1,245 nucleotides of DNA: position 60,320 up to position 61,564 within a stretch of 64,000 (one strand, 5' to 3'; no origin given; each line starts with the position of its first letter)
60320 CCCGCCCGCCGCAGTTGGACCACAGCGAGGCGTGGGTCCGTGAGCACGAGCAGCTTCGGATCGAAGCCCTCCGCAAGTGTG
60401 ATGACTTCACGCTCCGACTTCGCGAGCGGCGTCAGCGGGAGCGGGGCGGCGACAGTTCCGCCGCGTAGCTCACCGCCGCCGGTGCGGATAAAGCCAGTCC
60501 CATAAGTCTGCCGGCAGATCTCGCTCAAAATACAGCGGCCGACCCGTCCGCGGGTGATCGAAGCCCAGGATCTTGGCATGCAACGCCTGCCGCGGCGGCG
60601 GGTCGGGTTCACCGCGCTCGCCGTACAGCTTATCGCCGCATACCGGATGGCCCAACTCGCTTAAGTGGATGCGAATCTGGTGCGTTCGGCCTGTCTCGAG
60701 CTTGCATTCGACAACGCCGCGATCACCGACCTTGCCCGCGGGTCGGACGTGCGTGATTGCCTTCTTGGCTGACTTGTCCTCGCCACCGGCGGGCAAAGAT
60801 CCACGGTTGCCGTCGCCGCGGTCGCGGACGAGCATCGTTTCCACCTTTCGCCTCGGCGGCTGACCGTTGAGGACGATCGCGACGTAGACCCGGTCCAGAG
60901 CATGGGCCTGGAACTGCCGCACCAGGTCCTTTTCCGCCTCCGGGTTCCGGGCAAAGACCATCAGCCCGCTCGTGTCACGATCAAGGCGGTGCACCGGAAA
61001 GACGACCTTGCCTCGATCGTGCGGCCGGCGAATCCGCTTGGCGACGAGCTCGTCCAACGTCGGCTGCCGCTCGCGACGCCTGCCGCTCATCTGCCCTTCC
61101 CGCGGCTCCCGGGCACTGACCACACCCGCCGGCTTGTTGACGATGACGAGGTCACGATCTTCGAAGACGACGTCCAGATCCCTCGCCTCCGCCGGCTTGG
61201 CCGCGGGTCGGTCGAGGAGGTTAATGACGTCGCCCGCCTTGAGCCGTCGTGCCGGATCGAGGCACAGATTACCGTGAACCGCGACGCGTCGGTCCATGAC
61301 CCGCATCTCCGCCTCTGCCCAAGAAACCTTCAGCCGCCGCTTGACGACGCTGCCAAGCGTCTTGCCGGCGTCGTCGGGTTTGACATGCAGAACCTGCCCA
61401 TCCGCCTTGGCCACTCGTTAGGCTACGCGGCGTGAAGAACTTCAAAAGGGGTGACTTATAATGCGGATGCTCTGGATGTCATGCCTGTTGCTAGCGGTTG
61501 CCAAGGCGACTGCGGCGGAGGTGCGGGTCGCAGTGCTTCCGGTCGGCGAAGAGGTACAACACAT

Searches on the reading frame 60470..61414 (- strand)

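Call 16: search_protein_families(library=pfam, proteins=[window:60470-61414:-], max_evalue=0.001)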
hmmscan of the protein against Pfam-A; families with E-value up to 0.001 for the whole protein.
window:60470-61414:- (314 aa): 1 family
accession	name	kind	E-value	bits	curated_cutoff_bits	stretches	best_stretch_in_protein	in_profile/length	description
PF00849.27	PseudoU_synth_2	-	6e-31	108.2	26.8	1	88-252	1-151/152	RNA pseudouridylate synthase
